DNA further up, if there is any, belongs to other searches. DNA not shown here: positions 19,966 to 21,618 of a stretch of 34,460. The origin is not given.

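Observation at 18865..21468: Tandem fold-type II PLP enzymes (zinc-ribbon ThrC-like + 450-aa OrtB/CysK-like) where the cluster normally has diaminopropionate ammonia-lyase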

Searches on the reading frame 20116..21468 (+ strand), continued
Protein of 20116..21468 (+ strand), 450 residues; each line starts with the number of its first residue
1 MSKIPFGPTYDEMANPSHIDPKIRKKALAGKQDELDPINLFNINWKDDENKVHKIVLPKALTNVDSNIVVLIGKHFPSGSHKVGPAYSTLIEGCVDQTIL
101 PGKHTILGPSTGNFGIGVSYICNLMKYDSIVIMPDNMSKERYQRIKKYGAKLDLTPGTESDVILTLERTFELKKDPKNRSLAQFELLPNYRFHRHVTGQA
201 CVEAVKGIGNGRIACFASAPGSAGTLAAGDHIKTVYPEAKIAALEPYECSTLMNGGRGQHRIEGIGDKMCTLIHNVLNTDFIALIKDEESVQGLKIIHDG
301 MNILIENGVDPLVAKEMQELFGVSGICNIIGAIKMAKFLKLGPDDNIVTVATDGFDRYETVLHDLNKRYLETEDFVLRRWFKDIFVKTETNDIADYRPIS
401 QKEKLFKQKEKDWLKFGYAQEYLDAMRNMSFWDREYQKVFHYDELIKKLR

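Call 53: fold_search(model_id=the predicted structure, library=pdb)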
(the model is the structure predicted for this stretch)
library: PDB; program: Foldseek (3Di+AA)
matches with E <= 10: 1451; with E <= 0.001: 340
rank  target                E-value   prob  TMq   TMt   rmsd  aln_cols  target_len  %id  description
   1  3vbe_A                2.5e-11  1.00  0.36  0.47  11.0       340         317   24  Crystal structure of beta-cyanoalanine synthase in soybean (released 2012-09-12)
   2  3vc3_F                2.7e-11  1.00  0.36  0.47  11.2       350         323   22  Crystal structure of beta-cyanoalanine synthase K95A mutant in soybean (released 2012-09-12)
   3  3vc3_A                4.3e-11  1.00  0.34  0.45  11.2       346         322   22  Crystal structure of beta-cyanoalanine synthase K95A mutant in soybean (released 2012-09-12)
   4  3vbe_B                8.6e-11  1.00  0.34  0.44  11.4       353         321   21  Crystal structure of beta-cyanoalanine synthase in soybean (released 2012-09-12)
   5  3vbe_C                2.1e-10  1.00  0.35  0.45  11.2       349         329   23  Crystal structure of beta-cyanoalanine synthase in soybean (released 2012-09-12)
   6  3vc3_D                2.2e-10  1.00  0.36  0.47  10.9       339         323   23  Crystal structure of beta-cyanoalanine synthase K95A mutant in soybean (released 2012-09-12)
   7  8sru_A                3.4e-10  1.00  0.35  0.48  10.4       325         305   26  Crystal structure of O-acetyl-L-serine sulfhydrylase A (CysK) from Staphylococcus aureus NCTC 8325 complexed with a se (released 2024-11-13)
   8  8sru_C                4.2e-10  1.00  0.35  0.48  10.4       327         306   26  Crystal structure of O-acetyl-L-serine sulfhydrylase A (CysK) from Staphylococcus aureus NCTC 8325 complexed with a se (released 2024-11-13)
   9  8srv_A                4.7e-10  1.00  0.33  0.45  10.4       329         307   25  Crystal structure of O-acetyl-L-serine sulfhydrylase A (CysK) from Staphylococcus aureus NCTC 8325 complexed with a tr (released 2024-11-13)
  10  8srv_B                7.6e-10  1.00  0.34  0.46  10.2       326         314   26  Crystal structure of O-acetyl-L-serine sulfhydrylase A (CysK) from Staphylococcus aureus NCTC 8325 complexed with a tr (released 2024-11-13)
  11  8b9y_B                9.9e-10  1.00  0.33  0.44  11.0       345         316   23  Cysteine Synthase from Trypanosoma cruzi with PLP and OAS (released 2023-05-31)
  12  8b9y_C                1.1e-09  1.00  0.33  0.43  10.6       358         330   23  Cysteine Synthase from Trypanosoma cruzi with PLP and OAS (released 2023-05-31)
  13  8srw_A                1.4e-09  1.00  0.34  0.46  10.3       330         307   27  Crystal structure of O-acetyl-L-serine sulfhydrylase A (CysK) from Staphylococcus aureus NCTC 8325 complexed with a mo (released 2024-11-13)
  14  4air_A                1.4e-09  1.00  0.32  0.45  11.2       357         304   17  Leishmania major cysteine synthase (released 2012-02-29)
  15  1o58_A                2.0e-09  1.00  0.36  0.51  10.0       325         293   28  Crystal structure of O-acetylserine sulfhydrylase (TM0665) from Thermotoga maritima at 1.80 A resolution (released 2003-09-02)
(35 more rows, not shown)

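Call 55: find_homologous_proteins(query=P0244, max_evalue=1e-10)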
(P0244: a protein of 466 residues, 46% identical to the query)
Query P0244 (466 aa): 8000 proteins with E <= 1e-10 among 8000 candidates; the best 120 are listed.
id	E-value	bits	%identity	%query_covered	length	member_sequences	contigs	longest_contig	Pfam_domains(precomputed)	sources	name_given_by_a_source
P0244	0.0e+0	1089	100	100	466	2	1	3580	PF00291.32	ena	-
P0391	4.7e-286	967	88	100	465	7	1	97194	PF00291.32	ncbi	-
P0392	5.5e-284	960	86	100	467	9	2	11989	PF00291.32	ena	-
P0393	2.3e-283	958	86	100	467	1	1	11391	PF00291.32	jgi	jgi:cysteine synthase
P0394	8.2e-260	880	81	100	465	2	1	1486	PF00291.32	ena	-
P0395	3.9e-259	878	80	100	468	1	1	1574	PF00291.32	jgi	jgi:cysteine synthase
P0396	7.0e-257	871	78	100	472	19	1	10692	PF00291.32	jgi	jgi:cysteine synthase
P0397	4.6e-256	868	78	100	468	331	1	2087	PF00291.32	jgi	-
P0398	1.9e-254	863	79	99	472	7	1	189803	PF00291.32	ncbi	-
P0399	8.6e-254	861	77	100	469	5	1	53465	PF00291.32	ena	-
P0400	3.8e-253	858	77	100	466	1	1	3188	PF00291.32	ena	-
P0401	5.6e-252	855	78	99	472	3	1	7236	PF00291.32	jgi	jgi:cysteine synthase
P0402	3.3e-251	852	77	100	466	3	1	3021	PF00291.32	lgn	-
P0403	1.0e-250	850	76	98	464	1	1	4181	PF00291.32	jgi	jgi:cysteine synthase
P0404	2.6e-250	849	76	100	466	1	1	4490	PF00291.32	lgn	-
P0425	1.0e-242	824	74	100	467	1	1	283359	PF00291.32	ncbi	-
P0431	1.2e-241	821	73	100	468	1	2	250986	PF00291.32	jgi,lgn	-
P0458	1.8e-237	807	73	100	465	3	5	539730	PF00291.32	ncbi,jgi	jgi:cysteine synthase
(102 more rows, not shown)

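Call 56: find_encoding_contigs(protein=P0458, flank=10000, max_places=2)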
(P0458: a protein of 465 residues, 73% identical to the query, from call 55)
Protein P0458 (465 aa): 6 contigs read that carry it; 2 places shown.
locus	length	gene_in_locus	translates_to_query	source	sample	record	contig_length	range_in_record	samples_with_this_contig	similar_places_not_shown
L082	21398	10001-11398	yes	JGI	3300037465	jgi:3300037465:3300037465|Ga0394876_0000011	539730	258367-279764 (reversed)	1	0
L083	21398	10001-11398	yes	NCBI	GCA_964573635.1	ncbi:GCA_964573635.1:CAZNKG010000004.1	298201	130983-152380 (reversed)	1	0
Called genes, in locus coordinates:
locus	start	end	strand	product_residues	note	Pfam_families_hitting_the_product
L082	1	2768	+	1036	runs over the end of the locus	PF01326:PPDK_N, PF00391:PEP-utilizers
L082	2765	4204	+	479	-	PF03600:CitMHS, PF02080:TrkA_C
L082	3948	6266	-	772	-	PF00144:Beta-lactamase, PF07075:NamZ_N, PF20732:NamZ_C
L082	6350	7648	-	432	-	PF13200:DUF4015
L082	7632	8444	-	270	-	PF01522:Polysacc_deac_1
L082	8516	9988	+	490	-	PF00291:PALP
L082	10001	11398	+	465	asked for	PF00291:PALP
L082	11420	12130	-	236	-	PF09335:VTT_dom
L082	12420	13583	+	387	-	PF06925:MGDG_synth, PF00534:Glycos_transf_1, PF04101:Glyco_tran_28_C (weak)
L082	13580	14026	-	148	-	-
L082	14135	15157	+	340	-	PF01797:Y1_Tnp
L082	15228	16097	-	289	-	PF00795:CN_hydrolase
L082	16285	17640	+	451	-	PF14691:Fer4_20, PF00070:Pyr_redox (faint), PF00890:FAD_binding_2 (weak), PF01266:DAO (weak), PF01946:Thi4 (weak), PF07992:Pyr_redox_2, PF13450:NAD_binding_8, PF01593:Amino_oxidase (weak), +3 more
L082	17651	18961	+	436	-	PF01180:DHO_dh, PF01207:Dus (weak), PF00037:Fer4 (faint), PF12837:Fer4_6 (faint), PF13183:Fer4_8 (faint), PF13237:Fer4_10 (weak), PF14697:Fer4_21, PF12838:Fer4_7, +2 more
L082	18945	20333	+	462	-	PF01979:Amidohydro_1, PF07969:Amidohydro_3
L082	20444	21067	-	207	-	PF04191:PEMT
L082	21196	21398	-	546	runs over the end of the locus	PF02133:Transp_cyt_pur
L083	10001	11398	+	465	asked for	PF00291:PALP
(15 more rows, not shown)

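Call 57: find_encoding_contigs(protein=P0391, flank=10000, max_places=2)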
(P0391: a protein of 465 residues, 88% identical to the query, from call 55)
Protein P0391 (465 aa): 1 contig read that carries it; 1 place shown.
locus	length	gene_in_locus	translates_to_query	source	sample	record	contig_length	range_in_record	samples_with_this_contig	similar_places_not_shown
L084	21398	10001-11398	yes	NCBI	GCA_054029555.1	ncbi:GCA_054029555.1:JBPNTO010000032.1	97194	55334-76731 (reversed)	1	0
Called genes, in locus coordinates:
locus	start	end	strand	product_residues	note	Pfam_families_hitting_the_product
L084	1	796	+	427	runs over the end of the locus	PF20706:GT4-conflict (faint), PF00534:Glycos_transf_1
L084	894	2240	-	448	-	PF13439:Glyco_transf_4 (weak), PF00534:Glycos_transf_1, PF13692:Glyco_trans_1_4 (weak)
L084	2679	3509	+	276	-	PF01592:NifU_N, PF04324:Fer2_BFD, PF01106:NifU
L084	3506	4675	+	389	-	PF00266:Aminotran_5, PF01212:Beta_elim_lyase (weak)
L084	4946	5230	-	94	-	PF00216:Bac_DNA_binding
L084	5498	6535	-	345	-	PF03480:DctP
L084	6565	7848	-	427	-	PF06808:DctM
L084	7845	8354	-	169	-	PF04290:DctQ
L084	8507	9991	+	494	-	PF00291:PALP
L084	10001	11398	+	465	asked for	PF00291:PALP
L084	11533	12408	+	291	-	PF04055:Radical_SAM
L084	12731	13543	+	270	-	PF02673:BacA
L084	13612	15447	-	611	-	PF00501:AMP-binding, PF23562:AMP-binding_C_3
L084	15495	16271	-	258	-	PF13476:AAA_23 (faint), PF00005:ABC_tran, PF13304:AAA_21 (faint)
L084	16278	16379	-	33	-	-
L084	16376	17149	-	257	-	PF13476:AAA_23 (weak), PF00005:ABC_tran, PF12399:BCA_ABC_TP_C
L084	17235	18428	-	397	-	PF13458:Peripla_BP_6, PF01094:ANF_receptor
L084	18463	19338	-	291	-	PF02653:BPD_transp_2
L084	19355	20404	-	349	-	PF02653:BPD_transp_2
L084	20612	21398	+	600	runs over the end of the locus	PF13091:PLDc_2, PF00614:PLDc (faint), PF13091:PLDc_2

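Call 60: search_protein_families(library=ncbifam, max_evalue=0.001, proteins=[L082:8516-9985:+, L084:8507-9988:+])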
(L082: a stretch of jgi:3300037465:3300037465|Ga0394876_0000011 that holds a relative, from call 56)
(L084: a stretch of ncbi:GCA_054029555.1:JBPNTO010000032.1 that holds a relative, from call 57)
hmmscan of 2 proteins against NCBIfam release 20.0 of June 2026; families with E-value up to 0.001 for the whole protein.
L082:8516-9985:+ (490 aa): 9 families
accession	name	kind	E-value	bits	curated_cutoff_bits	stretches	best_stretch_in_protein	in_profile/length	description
NF006050.0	PRK08197.1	equivalog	3.9e-25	88.4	303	2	99-317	79-282/406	threonine synthase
NF004170.0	PRK05638.1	equivalog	2.6e-10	39.4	421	1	117-308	80-253/442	threonine synthase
NF006094.0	PRK08246.1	subfamily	3.9e-10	39.6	331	1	101-292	24-194/310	serine/threonine dehydratase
TIGR00260.1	thrC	equivalog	4.7e-08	32.6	167.1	1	108-317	30-228/340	threonine synthase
NF004996.0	PRK06381.1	equivalog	5.4e-08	32.2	266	1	101-318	16-218/319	threonine synthase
NF006205.0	PRK08329.1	equivalog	3.7e-07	29.5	358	1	119-309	74-247/347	threonine synthase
NF005292.0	PRK06815.1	equivalog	5.1e-07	29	371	1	99-287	20-190/320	threonine/serine dehydratase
NF006390.0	PRK08639.1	equivalog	0.0002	20.4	421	0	98-289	23-200/418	threonine ammonia-lyase IlvA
TIGR02079.1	THD1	equivalog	0.00057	18.8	440.55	0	240-289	145-192/410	threonine ammonia-lyase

L084:8507-9988:+ (494 aa): 14 families
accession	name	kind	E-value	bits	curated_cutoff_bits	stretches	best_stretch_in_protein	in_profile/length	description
NF006050.0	PRK08197.1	equivalog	1.4e-26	93.2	303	2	85-328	59-285/406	threonine synthase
NF004170.0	PRK05638.1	equivalog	1e-13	50.7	421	1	82-316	44-253/442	threonine synthase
NF006094.0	PRK08246.1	subfamily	6.4e-13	48.8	331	1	106-295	21-189/310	serine/threonine dehydratase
NF005292.0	PRK06815.1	equivalog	3.1e-11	42.9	371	1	105-294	18-189/320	threonine/serine dehydratase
NF004996.0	PRK06381.1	equivalog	1.7e-09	37.2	266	1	104-332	11-224/319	threonine synthase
NF005680.0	PRK07476.1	equivalog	3e-08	33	413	1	106-294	21-191/326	hydroxyectoine utilization dehydratase EutB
TIGR00260.1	thrC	equivalog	1.1e-07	31.4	167.1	1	107-325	21-228/340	threonine synthase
TIGR01127.1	ilvA_1Cterm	equivalog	2.1e-06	27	378.75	1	109-294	1-168/380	threonine ammonia-lyase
NF006205.0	PRK08329.1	equivalog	2.1e-05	23.7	358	1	72-317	31-247/347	threonine synthase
TIGR01136.1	cysKM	subfamily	0.00013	21.4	344.15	1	109-284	8-173/299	cysteine synthase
TIGR03844.1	cysteate_syn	equivalog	0.00033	19.5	324.9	0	80-204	40-157/398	cysteate synthase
NF006390.0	PRK08639.1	equivalog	0.00052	19.1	421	1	106-293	23-196/418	threonine ammonia-lyase IlvA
TIGR03945.1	PLP_SbnA_fam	equivalog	0.0006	19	349.95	0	109-218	8-112/304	2,3-diaminopropionate biosynthesis protein SbnA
TIGR02079.1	THD1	equivalog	0.00088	18.1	440.55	0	125-293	31-188/410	threonine ammonia-lyase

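Call 61: search_solved_structures(query=L084:8507-9988:+, max_evalue=0.001)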
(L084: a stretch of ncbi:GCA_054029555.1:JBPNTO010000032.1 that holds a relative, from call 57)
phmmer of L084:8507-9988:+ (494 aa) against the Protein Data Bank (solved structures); distinct sequences matched with E-value up to 0.001: 4.
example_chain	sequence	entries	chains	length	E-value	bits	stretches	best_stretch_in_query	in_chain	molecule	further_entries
2zsj_A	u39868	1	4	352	2.6e-08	36.7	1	109-326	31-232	Threonine synthase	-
6cgq_A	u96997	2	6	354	0.00021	23.8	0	104-269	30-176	Threonine synthase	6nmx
1uim_A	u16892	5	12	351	0.00025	23.6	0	407-491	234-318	Threonine Synthase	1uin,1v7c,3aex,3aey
4lma_A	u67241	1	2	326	0.00056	22.4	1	109-236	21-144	Cysteine synthase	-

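Call 62: find_encoding_contigs(protein=P0425, flank=10000, max_places=1)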
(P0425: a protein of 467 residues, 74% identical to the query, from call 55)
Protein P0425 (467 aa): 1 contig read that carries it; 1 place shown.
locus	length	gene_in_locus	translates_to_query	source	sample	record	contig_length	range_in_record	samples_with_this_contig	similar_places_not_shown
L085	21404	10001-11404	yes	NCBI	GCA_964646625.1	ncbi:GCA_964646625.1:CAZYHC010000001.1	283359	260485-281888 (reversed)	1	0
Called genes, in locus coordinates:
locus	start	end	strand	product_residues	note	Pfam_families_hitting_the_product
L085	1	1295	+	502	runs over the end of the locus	PF23381:Beta-prop_IFT122_1st (faint), PF26550:Tricorn_2nd (faint), PF26549:Tricorn_N, PF07676:PD40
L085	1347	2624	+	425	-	PF00919:UPF0004, PF04055:Radical_SAM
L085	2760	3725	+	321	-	PF02129:Peptidase_S15 (weak), PF00561:Abhydrolase_1, PF12146:Hydrolase_4, PF12697:Abhydrolase_6, PF12740:PETase (faint), PF00326:Peptidase_S9, PF05448:AXE1 (weak)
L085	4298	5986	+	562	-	-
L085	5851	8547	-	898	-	PF00149:Metallophos, PF02872:5_nucleotid_C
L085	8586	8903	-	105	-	PF13239:2TM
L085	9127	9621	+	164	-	PF01281:Ribosomal_L9_N, PF03948:Ribosomal_L9_C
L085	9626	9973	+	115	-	-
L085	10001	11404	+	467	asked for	PF00291:PALP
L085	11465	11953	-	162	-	PF00149:Metallophos, PF12850:Metallophos_2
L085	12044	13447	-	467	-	PF00890:FAD_binding_2 (weak), PF01262:AlaDh_PNT_C (faint), PF07992:Pyr_redox_2, PF12831:FAD_oxidored, PF13450:NAD_binding_8 (weak), PF13738:Pyr_redox_3, PF00070:Pyr_redox, PF02852:Pyr_redox_dim, +1 more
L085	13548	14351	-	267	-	PF07819:PGAP1 (faint), PF00561:Abhydrolase_1, PF12146:Hydrolase_4, PF12697:Abhydrolase_6, PF12695:Abhydrolase_5 (faint)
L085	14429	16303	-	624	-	PF16697:Yop-YscD_cpl, PF00498:FHA, PF17957:Big_7 (weak), PF16158:N_BRCA1_IG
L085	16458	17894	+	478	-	PF00590:TP_methylase, PF01503:PRA-PH (faint), PF03819:MazG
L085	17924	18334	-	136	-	PF09685:MamF_MmsF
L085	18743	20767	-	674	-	PF26549:Tricorn_N (faint), PF02129:Peptidase_S15 (weak), PF00561:Abhydrolase_1 (faint), PF01738:DLH, PF12146:Hydrolase_4 (faint), PF12697:Abhydrolase_6, PF20434:BD-FAE, PF00326:Peptidase_S9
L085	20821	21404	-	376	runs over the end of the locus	PF04389:Peptidase_M28, PF01546:Peptidase_M20, PF07687:M20_dimer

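Call 63: find_encoding_contigs(protein=P0398, flank=10000, max_places=1)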
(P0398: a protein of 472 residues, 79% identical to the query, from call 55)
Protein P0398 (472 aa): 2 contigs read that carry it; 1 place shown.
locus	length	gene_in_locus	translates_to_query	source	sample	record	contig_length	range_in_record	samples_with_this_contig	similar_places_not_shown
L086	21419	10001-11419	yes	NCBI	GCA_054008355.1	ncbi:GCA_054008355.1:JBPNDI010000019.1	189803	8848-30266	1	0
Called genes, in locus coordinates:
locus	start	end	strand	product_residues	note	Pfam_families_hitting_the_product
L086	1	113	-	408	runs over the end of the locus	PF22039:HUTI_composite_bact (weak), PF01979:Amidohydro_1, PF07969:Amidohydro_3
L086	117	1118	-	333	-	PF08240:ADH_N, PF00107:ADH_zinc_N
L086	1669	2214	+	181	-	-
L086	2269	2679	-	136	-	PF00072:Response_reg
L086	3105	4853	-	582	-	PF00749:tRNA-synt_1c, PF03950:tRNA-synt_1c_C, PF20974:tRNA-synt_1c_C2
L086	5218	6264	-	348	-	PF03480:DctP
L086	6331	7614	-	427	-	PF06808:DctM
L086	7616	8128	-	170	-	PF04290:DctQ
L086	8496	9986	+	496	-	PF00291:PALP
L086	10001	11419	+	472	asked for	PF00291:PALP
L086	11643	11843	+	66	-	PF00313:CSD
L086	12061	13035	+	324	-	PF13623:SurA_N_2, PF13624:SurA_N_3, PF09312:SurA_N, PF13145:Rotamase_2, PF13616:Rotamase_3, PF00639:Rotamase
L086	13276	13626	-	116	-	PF02311:AraC_binding, PF07883:Cupin_2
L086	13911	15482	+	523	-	PF00117:GATase, PF01174:SNO, PF00977:His_biosynth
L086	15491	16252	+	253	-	PF19420:DDAH_eukar, PF02274:ADI (weak)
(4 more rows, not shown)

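Call 64: find_encoding_contigs(protein=P0431, flank=10000, max_places=1)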
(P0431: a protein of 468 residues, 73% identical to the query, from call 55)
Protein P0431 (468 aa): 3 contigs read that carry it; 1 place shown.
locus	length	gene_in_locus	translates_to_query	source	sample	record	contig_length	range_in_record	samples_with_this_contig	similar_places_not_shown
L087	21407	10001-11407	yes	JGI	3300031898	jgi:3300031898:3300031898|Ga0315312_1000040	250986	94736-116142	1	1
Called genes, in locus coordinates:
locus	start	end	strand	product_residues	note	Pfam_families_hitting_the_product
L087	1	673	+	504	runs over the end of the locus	PF04865:Baseplate_J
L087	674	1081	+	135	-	PF03652:RuvX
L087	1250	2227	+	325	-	PF02618:YceG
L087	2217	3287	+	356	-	PF13433:Peripla_BP_5 (weak), PF13458:Peripla_BP_6, PF01094:ANF_receptor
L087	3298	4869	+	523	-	PF03571:Peptidase_M49 (weak)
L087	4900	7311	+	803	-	PF20437:LonC_helical, PF13654:AAA_32, PF20436:LonB_AAA-LID, PF05362:Lon_C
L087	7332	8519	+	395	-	PF08323:Glyco_transf_5, PF20706:GT4-conflict, PF13439:Glyco_transf_4, PF13579:Glyco_trans_4_4, PF08323:Glyco_transf_5, PF00534:Glycos_transf_1, PF13692:Glyco_trans_1_4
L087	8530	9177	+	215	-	PF00485:PRK (weak), PF01712:dNK, PF13238:AAA_18 (faint), PF02223:Thymidylate_kin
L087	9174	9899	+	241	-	PF01712:dNK, PF13238:AAA_18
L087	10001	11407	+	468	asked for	PF00291:PALP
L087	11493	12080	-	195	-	PF13263:PHP_C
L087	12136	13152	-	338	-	PF03706:LPG_synthase_TM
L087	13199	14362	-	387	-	PF04015:DUF362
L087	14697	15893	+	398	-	PF01590:GAF, PF13185:GAF_2, PF13492:GAF_3, PF07730:HisKA_3, PF13581:HATPase_c_2 (weak), PF02518:HATPase_c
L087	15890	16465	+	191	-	PF00515:TPR_1 (faint), PF07719:TPR_2 (faint), PF14938:SNAP (faint), PF13176:TPR_7 (faint), PF13181:TPR_8 (faint), PF13374:TPR_10 (faint), PF13432:TPR_16 (faint), PF13424:TPR_12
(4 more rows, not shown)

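Call 65: search_protein_families(library=pfam, max_evalue=1, proteins=[L085:9626-9970:+])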
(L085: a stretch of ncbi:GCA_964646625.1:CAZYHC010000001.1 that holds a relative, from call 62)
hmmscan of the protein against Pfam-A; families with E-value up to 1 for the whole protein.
L085:9626-9970:+ (115 aa): 6 families
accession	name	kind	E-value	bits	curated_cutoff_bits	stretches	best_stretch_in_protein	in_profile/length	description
PF13717.11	Zn_ribbon_4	-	0.0031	17.9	30.3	1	47-60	1-14/36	zinc-ribbon domain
PF02945.21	Endonuclease_7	-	0.014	15.7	23.6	1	20-67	23-67/82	Recombination endonuclease VII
PF18439.7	zf_UBZ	-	0.022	14.8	25.6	1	48-69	2-22/32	Ubiquitin-Binding Zinc Finger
PF11781.13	Zn_ribbon_RRN7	-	0.12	12.5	27.1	0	50-56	23-29/32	Zinc-finger of RNA-polymerase I-specific TFIIB, Rrn7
PF00684.25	DnaJ_CXXCXGXG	-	0.17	12.6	32.7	1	21-61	16-54/65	DnaJ central domain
PF14522.11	Cytochrome_C7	-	0.17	12.2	24.8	1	15-61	7-54/67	Cytochrome c7 and related cytochrome c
